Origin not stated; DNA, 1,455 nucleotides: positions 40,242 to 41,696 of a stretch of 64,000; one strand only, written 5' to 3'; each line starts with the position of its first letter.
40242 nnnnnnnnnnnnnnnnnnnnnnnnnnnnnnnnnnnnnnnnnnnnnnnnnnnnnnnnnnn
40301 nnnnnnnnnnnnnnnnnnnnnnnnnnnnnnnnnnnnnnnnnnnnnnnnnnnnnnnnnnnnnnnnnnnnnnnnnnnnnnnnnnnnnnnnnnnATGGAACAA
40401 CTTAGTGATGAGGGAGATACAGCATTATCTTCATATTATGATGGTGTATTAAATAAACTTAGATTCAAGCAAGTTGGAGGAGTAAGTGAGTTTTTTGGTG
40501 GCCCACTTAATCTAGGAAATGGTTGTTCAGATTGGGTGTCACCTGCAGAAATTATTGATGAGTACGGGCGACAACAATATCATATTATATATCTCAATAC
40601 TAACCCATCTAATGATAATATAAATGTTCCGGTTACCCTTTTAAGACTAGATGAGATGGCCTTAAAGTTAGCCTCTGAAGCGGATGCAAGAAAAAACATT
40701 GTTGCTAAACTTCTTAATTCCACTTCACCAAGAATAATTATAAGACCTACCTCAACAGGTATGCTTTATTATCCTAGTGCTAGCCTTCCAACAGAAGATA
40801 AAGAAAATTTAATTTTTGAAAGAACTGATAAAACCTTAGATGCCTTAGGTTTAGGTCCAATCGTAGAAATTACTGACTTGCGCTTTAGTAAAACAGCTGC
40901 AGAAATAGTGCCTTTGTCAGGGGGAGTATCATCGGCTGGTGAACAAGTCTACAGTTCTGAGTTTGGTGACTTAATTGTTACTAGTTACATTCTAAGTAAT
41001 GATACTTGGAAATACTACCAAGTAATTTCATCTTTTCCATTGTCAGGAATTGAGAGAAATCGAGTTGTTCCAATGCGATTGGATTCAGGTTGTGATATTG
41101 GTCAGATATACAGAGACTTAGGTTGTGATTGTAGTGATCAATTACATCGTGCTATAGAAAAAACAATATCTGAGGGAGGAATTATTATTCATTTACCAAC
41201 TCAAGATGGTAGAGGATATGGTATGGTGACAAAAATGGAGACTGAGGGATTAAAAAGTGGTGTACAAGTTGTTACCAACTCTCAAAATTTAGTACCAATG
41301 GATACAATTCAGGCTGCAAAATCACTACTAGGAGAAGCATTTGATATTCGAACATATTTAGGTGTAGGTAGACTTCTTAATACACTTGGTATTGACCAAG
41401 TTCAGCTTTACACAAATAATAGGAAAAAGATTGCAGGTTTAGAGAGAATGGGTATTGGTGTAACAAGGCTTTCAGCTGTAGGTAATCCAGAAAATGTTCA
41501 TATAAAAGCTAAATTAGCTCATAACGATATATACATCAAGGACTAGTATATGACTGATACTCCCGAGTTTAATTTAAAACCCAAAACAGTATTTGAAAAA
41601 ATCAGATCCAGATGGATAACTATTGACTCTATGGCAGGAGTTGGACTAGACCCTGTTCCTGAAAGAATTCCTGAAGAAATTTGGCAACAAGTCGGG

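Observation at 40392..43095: Tight operon of GTP-cyclohydrolase-II-like, type-2 OMP-decarboxylase-like and guanylate-kinase-like genes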

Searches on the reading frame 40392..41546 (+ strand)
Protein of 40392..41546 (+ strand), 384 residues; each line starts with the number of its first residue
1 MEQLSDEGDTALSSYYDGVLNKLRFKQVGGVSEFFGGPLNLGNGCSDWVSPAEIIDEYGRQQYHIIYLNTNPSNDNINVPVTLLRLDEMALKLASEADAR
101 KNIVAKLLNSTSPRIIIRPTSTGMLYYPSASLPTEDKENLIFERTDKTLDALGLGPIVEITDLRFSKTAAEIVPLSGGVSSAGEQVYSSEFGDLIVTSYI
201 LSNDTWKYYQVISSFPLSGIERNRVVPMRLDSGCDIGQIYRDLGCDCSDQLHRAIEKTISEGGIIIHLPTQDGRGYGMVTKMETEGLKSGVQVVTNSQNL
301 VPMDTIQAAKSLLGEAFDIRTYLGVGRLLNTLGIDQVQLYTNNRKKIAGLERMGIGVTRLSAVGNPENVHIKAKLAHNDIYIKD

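Call 3: search_protein_families(library=pfam, proteins=[window:40392-41546:+], max_evalue=0.01)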
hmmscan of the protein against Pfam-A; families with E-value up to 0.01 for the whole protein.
window:40392-41546:+ (384 aa): 1 family
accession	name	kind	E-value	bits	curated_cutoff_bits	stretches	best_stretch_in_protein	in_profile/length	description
PF00925.25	GTP_cyclohydro2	-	4.7e-20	72.2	23.3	1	225-358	39-161/165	GTP cyclohydrolase II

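Call 4: search_protein_families(library=ncbifam, proteins=[window:40392-41546:+], max_evalue=0.01)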
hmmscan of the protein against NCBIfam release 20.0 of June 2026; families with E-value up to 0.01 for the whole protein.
window:40392-41546:+ (384 aa): 6 families
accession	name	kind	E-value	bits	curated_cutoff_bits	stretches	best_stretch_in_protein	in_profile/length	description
NF006805.0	PRK09318.1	equivalog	3.5e-22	78.9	486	1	224-362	231-356/387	bifunctional 3,4-dihydroxy-2-butanone-4-phosphate synthase/GTP cyclohydrolase II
NF001591.0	PRK00393.1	subfamily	7.7e-22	77.7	148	1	220-369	41-177/199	GTP cyclohydrolase II RibA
NF006456.0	PRK08815.1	equivalog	1e-21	77.7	464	1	224-364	215-344/376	GTP cyclohydrolase II RibA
NF006806.0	PRK09319.1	equivalog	2.5e-20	72.6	764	1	187-358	224-381/561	bifunctional 3,4-dihydroxy-2-butanone-4-phosphate synthase/GTP cyclohydrolase II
NF006803.0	PRK09311.1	equivalog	5.7e-20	71.4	569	1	185-363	218-381/417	bifunctional 3,4-dihydroxy-2-butanone-4-phosphate synthase/GTP cyclohydrolase II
TIGR00505.1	ribA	equivalog_domain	7.5e-19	68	205.85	1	188-361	9-167/191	GTP cyclohydrolase II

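Call 8: find_homologous_proteins(query=window:40392-41546:+, max_evalue=0.001)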
Query window:40392-41546:+ (384 aa): 101 proteins with E <= 0.001 among 4049 candidates.
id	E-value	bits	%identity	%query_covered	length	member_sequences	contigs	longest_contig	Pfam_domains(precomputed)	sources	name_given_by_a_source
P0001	1.6e-238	809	93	100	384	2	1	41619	PF00925.26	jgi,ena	-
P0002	2.8e-187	640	74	100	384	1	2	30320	PF00925.26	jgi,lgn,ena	-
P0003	4.1e-118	413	51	98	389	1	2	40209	PF00925.26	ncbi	-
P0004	1.3e-117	411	51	99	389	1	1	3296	PF00925.26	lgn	-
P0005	2.2e-85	305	42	97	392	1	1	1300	PF00925.26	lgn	-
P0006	1.3e-84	302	40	97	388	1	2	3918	PF00925.26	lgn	-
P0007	7.0e-82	293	43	91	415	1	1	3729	PF00925.26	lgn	-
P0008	5.0e-81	291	39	96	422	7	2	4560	PF00925.26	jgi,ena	-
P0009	5.9e-80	287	39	100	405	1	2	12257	PF00925.26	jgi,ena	-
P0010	1.2e-79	286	42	98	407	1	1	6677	PF00925.26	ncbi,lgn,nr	ncbi:MAG: hypothetical protein KIH89_002290 [Candidatus Shapirobacteria bacterium]|nr:hypothetical p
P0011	1.8e-79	285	39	99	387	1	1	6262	PF00925.26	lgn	-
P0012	1.6e-77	279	40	99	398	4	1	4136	PF00925.26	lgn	-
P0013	2.6e-77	278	38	99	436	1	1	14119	PF00925.26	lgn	-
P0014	3.9e-76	275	42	97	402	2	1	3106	PF00925.26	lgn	-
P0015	3.1e-75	272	40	99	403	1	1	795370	PF00925.26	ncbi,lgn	ncbi:MAG: hypothetical protein ABIP50_02350 [Candidatus Saccharimonadales bacterium]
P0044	2.4e-69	252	39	98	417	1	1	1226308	PF00925.26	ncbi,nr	ncbi:hypothetical protein IPL68_05900 [Candidatus Saccharibacteria bacterium]|nr:MAG: hypothetical p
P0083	7.6e-49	185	32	96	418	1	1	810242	PF00925.26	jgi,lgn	-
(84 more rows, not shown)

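Call 9: find_encoding_contigs(protein=P0015, flank=8000, max_places=2)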
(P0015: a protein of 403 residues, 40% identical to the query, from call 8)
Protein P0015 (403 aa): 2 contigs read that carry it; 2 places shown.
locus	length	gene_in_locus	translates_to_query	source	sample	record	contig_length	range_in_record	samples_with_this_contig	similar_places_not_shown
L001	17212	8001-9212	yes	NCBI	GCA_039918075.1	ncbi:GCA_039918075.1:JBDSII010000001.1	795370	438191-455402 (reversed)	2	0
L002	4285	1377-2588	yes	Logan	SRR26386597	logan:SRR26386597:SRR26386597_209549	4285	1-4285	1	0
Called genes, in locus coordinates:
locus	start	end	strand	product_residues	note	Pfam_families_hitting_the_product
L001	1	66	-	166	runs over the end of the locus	PF01569:PAP2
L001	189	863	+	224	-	PF00072:Response_reg, PF00486:Trans_reg_C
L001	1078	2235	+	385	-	PF02518:HATPase_c, PF14501:HATPase_c_5 (faint)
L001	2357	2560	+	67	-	-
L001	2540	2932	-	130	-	-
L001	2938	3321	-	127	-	-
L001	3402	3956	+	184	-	PF13828:DUF4190 (weak)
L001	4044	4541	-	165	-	PF03358:FMN_red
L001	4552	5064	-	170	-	PF06210:DUF1003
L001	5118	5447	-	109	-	PF07885:Ion_trans_2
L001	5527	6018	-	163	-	PF01243:PNPOx_N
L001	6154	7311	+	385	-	PF00933:Glyco_hydro_3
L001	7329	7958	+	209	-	PF00303:Thymidylat_synt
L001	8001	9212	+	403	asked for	PF00925:GTP_cyclohydro2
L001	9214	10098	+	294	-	PF00215:OMPdecase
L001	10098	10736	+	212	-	PF00625:Guanylate_kin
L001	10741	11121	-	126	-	-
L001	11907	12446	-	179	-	-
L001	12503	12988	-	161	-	-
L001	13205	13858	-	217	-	PF01746:tRNA_m1G_MT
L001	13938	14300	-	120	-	-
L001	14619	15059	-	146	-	PF13083:KH_KhpA-B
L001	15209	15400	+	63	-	-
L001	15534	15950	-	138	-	PF00886:Ribosomal_S16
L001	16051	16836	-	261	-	-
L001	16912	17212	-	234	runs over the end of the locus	PF22935:RM44_endonuclase, PF14622:Ribonucleas_3_3, PF00636:Ribonuclease_3, PF00035:dsrm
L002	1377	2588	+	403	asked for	PF00925:GTP_cyclohydro2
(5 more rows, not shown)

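Call 10: find_encoding_contigs(protein=P0044, flank=8000, max_places=2)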
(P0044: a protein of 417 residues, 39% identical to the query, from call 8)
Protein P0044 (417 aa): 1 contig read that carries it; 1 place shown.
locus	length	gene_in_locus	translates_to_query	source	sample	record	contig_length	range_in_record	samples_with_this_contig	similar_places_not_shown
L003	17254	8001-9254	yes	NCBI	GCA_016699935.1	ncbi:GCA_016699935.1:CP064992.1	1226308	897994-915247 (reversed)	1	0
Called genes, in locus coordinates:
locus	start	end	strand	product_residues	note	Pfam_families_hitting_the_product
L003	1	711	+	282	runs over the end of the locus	PF05569:Peptidase_M56 (weak), PF01435:Peptidase_M48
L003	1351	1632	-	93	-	PF01180:DHO_dh (weak)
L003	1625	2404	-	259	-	PF01180:DHO_dh (weak)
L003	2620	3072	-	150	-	PF00156:Pribosyltran (weak)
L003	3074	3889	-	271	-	PF00215:OMPdecase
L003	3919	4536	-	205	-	-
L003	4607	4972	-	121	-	-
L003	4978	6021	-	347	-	PF13384:HTH_23 (weak), PF00665:rve, PF13683:rve_3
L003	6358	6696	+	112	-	PF00892:EamA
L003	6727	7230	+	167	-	PF00892:EamA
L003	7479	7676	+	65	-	-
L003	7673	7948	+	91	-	PF00303:Thymidylat_synt (weak)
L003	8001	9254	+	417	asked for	PF00925:GTP_cyclohydro2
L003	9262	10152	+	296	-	PF00215:OMPdecase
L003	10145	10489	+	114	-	PF13191:AAA_16 (weak)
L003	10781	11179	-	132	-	-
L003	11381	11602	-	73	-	-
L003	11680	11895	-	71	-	-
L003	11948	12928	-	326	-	PF00206:Lyase_1, PF08328:ASL_C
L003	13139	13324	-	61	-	-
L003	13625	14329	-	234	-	PF01259:SAICAR_synt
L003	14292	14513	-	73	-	PF01259:SAICAR_synt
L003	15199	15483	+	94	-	PF22660:RS_preATP-grasp-like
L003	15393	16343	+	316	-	PF02222:ATP-grasp, PF07478:Dala_Dala_lig_C (weak), PF17769:PurK_C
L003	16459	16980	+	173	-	PF00731:AIRC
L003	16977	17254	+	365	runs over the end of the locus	PF00586:AIRS, PF02769:AIRS_C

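Call 11: find_encoding_contigs(protein=P0083, flank=8000, max_places=2)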
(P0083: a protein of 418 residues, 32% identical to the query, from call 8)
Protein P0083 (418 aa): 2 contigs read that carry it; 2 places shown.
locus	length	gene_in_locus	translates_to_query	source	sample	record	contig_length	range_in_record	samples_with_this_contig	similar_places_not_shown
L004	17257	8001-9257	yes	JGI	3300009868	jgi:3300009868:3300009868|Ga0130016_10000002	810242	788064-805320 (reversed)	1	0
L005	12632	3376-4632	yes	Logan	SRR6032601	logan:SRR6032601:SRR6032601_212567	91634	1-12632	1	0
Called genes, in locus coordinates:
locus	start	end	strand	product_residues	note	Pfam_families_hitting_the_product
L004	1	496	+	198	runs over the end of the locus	PF03703:bPH_2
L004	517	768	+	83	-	-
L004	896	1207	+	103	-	PF07883:Cupin_2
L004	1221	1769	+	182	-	PF01814:Hemerythrin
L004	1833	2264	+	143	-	PF01047:MarR, PF12802:MarR_2, PF13412:HTH_24 (faint), PF13463:HTH_27 (weak)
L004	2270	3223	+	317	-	PF25954:Beta-barrel_RND_2 (weak), PF25990:Beta-barrel_YknX, PF25989:YknX_C (weak)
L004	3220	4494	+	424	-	PF02687:FtsX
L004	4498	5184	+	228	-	PF00005:ABC_tran, PF02463:SMC_N (weak), PF13304:AAA_21 (faint)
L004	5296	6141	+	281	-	PF00665:rve, PF13683:rve_3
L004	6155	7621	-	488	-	-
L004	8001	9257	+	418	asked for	PF00925:GTP_cyclohydro2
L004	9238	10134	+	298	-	PF00215:OMPdecase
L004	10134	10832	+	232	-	PF00625:Guanylate_kin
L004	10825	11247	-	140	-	-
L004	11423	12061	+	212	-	-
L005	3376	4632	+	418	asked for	PF00925:GTP_cyclohydro2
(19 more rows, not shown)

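Call 14: search_protein_families(library=pfam, alignment_id=A1, max_evalue=1)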
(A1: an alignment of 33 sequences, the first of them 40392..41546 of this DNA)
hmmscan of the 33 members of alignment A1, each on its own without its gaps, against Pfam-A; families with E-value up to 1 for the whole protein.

A. member 1, window:40392-41546:+ (384 aa): 1 family
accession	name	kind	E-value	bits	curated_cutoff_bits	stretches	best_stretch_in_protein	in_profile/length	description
PF00925.25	GTP_cyclohydro2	-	4.7e-20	72.2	23.3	1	225-358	39-161/165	GTP cyclohydrolase II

B. families by the number of members that match (of 33 scanned): 12 families
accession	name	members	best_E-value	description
PF00925.25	GTP_cyclohydro2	33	1.5e-23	GTP cyclohydrolase II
PF19575.5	HTH_58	3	0.02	Helix-turn-helix domain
PF07868.16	DUF1655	1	0.052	Protein of unknown function (DUF1655)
PF23596.1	DUF7138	1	0.053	Domain of unknown function (DUF7138)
PF05604.16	DUF776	1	0.081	Protein of unknown function (DUF776)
PF20986.2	DUF6849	1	0.1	Domain of unknown function (DUF6849)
PF13603.12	tRNA-synt_1_2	1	0.14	Leucyl-tRNA synthetase, editing domain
PF02311.25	AraC_binding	1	0.17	AraC-like ligand binding domain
PF17339.8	PH_15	1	0.19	PH domain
PF03917.23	GSH_synth_ATP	1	0.2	Eukaryotic glutathione synthase, ATP binding domain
PF11266.14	Ald_deCOase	1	0.24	Long-chain fatty aldehyde decarbonylase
PF12907.13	zf-met2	1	0.27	Zinc-binding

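Call 20: find_related_loci(query=A1, collection=genome_contigs, flank=10000)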
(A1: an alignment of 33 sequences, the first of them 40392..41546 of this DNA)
Query A1 (384 aa) in genome_contigs; peptide patterns used: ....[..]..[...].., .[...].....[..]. (x = any residue, [..] = any of these).
87 stretches matched a pattern; 24 encode a relative of the query (tblastn E <= 1e-3); 23 distinct loci.
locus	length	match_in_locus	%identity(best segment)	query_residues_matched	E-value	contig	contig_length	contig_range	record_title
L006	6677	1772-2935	42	3-379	4e-86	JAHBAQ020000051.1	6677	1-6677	MAG: Candidatus Shapirobacteria bacterium isolate AQU-07 c_000000191741, whole genome shotgun sequence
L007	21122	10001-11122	42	16-384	1e-81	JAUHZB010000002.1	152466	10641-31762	MAG: bacterium isolate 3_bin.93 NODE_198_length_152466_cov_1.528538, whole genome shotgun sequence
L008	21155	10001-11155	40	1-381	4e-80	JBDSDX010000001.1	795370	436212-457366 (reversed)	MAG: Candidatus Saccharimonadales bacterium isolate cluster1_bin.191 k127_10848304, whole genome shotgun sequence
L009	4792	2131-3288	40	5-384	8e-79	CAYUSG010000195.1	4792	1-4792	MAG TPA_asm: uncultured Paenibacillaceae bacterium isolate SRP144015_co1_20 genome assembly, contig: NODE_7253_length_47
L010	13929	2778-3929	41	7-384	2e-78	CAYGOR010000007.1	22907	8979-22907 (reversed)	MAG TPA_asm: uncultured Candidatus Saccharibacteria bacterium isolate ERP116193_co1_190 genome assembly, contig: NODE_60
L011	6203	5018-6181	37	1-384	5e-75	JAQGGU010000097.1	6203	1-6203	MAG: Candidatus Saccharibacteria bacterium isolate RYN_415 scaffold_3573386, whole genome shotgun sequence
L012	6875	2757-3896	38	6-381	3e-75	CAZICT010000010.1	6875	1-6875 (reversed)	MAG TPA_asm: uncultured Candidatus Saccharibacteria bacterium isolate SRP144015_co1_49 genome assembly, contig: NODE_470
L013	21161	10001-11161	39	2-377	7e-75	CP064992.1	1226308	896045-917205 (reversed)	MAG: Candidatus Saccharibacteria bacterium isolate Hirt_18-Q3-R61-65_BATAC.98_uni chromosome, complete genome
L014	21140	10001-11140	38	6-381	3e-74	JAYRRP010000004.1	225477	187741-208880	MAG: Candidatus Saccharimonadales bacterium isolate XM1_ASGE3bin.32 k141_690383, whole genome shotgun sequence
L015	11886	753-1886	38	8-381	3e-72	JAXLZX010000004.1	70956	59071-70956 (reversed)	MAG: Candidatus Saccharimonadales bacterium isolate STL-PAT13 C1.59.fa-4, whole genome shotgun sequence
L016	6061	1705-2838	37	8-381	5e-71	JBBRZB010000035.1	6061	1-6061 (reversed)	MAG: Candidatus Saccharimonadales bacterium isolate metawrap_la5_19 metawrap_la5_19_K_1525851_L_6061_cov_21.0000, whole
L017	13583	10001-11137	37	8-382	2e-70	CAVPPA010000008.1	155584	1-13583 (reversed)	MAG: uncultured Candidatus Saccharibacteria bacterium isolate MFD00008.bin.2.54 genome assembly, contig: contig_99097, w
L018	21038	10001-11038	40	30-360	5e-70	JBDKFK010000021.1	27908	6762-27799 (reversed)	MAG: Candidatus Parcubacteria bacterium isolate farmington_2019_sw_WHONDRS-S19S_0053_A_bin.38 scaffold_0000431, whole ge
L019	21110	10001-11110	37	16-381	3e-69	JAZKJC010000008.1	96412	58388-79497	MAG: Patescibacteria group bacterium isolate ADI_DC_SW_02_SPN_11032020-bin081_1 DCSW02SPN_B081_1_000000000008, whole gen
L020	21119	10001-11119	38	12-383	2e-67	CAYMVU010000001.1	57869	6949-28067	MAG TPA_asm: uncultured Gammaproteobacteria bacterium isolate SRP093185_co1_18 genome assembly, contig: NODE_198_length_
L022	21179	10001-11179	33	14-384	3e-57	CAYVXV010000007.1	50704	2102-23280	MAG TPA_asm: uncultured Pseudomonadales bacterium isolate SRP193661_co2_36 genome assembly, contig: NODE_656_length_5070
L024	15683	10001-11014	31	34-353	2e-47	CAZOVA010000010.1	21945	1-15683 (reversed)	MAG TPA_asm: uncultured Pseudomonadales bacterium isolate binchicken_co45_656 genome assembly, contig: NODE_3860_length_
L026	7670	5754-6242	43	202-363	3e-36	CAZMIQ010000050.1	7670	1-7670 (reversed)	MAG TPA_asm: uncultured Pseudomonadales bacterium isolate SRP241326_co1_242 genome assembly, contig: NODE_11890_length_7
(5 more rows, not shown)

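Call 22: predict_structure(alignment_id=A1)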
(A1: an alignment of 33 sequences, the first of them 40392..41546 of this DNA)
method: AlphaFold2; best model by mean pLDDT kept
length: 384 residues; sequences in the alignment: 33
mean_pLDDT: 92.3   pTM: 0.91
mean pLDDT of the five models: 92.3, 91.6, 91.3, 91.2, 91.2
residues with pLDDT >= 90: 314; 70-90: 58; 50-70: 4; < 50: 8
segments of 3 or more residues with pLDDT < 50: 1-8
pLDDT, mean of each block of 10 residues (from residue 1): 46 93 97 97 93 96 98 97 96 92 95 97 93 89 97 98 81 92 93 95 93 91 91 93 91 92 95 95 97 94 96 95 96 96 95 97 82 87 85
secondary structure, 60 per line:
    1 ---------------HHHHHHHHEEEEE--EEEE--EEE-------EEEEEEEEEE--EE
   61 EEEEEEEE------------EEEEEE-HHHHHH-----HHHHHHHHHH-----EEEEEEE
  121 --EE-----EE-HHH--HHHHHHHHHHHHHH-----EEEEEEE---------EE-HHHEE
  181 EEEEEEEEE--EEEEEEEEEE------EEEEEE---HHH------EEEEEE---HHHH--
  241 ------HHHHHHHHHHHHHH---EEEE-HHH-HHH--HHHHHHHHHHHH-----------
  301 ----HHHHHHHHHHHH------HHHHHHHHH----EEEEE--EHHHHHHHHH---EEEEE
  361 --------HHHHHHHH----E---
elements in order: H16-23 E24-28 E31-34 E37-39 E47-56 E59-68 E81-86 H88-93 H99-108 E114-120 H138-151 E157-163 E179-189 E192-201 E208-213 E226-231 H235-238 H247-260 E264-267 H278-289 H305-316 H323-331 E336-340 H344-352 E356-360 H369-376
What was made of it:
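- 40392..41546 (+): GCH2L: 384-aa two-domain protein. It has a family-specific N-terminal beta-rich domain (about residues 1-175) and a RibA-like Zn hydrolase domain (about residues 176-384). Key sites: Zn triad C234/C245/C247 (41076-41132); Glu285 at the RibA Tyr105 position (41244-41246); a family-specific insertion, 14 residues in the window protein (41256-41297); Arg320 (41340-41357). AF2 model: pLDDT 92.3 (call 22).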

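Call 28: search_protein_families(library=pfam, proteins=[L001:7329-7958:+, L007:8391-9206:-, L001:10741-11121:-, L003:3074-3889:-, L001:9214-10098:+, L001:10098-10736:+], max_evalue=0.1)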
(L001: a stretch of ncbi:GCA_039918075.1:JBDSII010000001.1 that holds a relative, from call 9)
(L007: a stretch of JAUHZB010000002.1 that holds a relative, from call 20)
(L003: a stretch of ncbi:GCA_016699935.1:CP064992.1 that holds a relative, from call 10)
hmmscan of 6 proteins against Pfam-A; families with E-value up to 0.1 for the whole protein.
L001:7329-7958:+ (209 aa): 1 family
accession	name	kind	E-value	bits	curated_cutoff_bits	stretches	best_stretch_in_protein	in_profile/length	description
PF00303.24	Thymidylat_synt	-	8e-09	35.5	24.3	1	94-196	109-213/266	Thymidylate synthase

L007:8391-9206:- (271 aa): 4 families
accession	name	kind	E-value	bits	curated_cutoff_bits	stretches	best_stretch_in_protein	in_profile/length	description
PF03266.21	NTPase_1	-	4.2e-27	95.5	23.9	1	2-162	1-167/168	NTPase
PF00503.26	G-alpha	-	0.0046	16.6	48.8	1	1-168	22-155/333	G-protein alpha subunit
PF13173.12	AAA_14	-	0.018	15.5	27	0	3-132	5-104/129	AAA domain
PF13238.12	AAA_18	-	0.047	14.6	29.4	1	3-80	1-83/128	AAA domain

L001:10741-11121:- (126 aa): 3 families
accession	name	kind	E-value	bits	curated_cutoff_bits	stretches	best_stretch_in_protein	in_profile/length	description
PF11648.16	RIG-I_C-RD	-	0.01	16.5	25.6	0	67-98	45-76/117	C-terminal domain of RIG-I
PF05129.18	Zn_ribbon_Elf1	-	0.029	14.9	29.8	0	65-97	32-64/79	Transcription elongation factor Elf1 like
PF25299.1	ZZ_ADA2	-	0.048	14.2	27.5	0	26-36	11-21/48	ADA2 ZZ-type zing finger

L003:3074-3889:- (271 aa): 1 family
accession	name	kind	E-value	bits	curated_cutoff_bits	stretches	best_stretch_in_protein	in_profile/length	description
PF00215.30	OMPdecase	-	2.8e-32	112.8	27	1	18-244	3-212/221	Orotidine 5'-phosphate decarboxylase / HUMPS family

L001:9214-10098:+ (294 aa): 1 family
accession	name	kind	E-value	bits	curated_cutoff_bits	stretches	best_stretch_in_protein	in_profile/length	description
PF00215.30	OMPdecase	-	3.5e-15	57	27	1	65-263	17-209/221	Orotidine 5'-phosphate decarboxylase / HUMPS family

L001:10098-10736:+ (212 aa): 10 families
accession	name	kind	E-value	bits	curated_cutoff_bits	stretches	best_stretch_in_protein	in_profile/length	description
PF00625.27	Guanylate_kin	-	8.8e-10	39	25.2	1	28-174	3-152/182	Guanylate kinase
PF13191.12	AAA_16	-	0.0022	18.9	32.6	1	9-48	6-45/167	AAA ATPase domain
PF13555.12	AAA_29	-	0.0055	16.9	27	1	29-51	24-46/61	P-loop containing region of AAA domain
PF08298.17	AAA_PrkA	-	0.0061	16.1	25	1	22-68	80-121/358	PrkA AAA domain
PF03193.22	RsgA_GTPase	-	0.0088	16.3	30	1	23-58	104-137/174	RsgA GTPase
PF13521.12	AAA_28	-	0.011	16.4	27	1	30-58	2-32/164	AAA domain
PF00503.26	G-alpha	-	0.011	15.3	48.8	1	16-53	8-47/333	G-protein alpha subunit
PF01637.24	ATPase_2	-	0.017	15.4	33.2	1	11-53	4-46/225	ATPase domain predominantly from Archaea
PF20030.5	bpMoxR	-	0.047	13.2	27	1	26-70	30-72/205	MoxR domain in the MoxR-vWA-beta-propeller ternary systems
PF03215.21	Rad17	-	0.071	13.5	23.8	0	22-76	39-95/186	Rad17 P-loop domain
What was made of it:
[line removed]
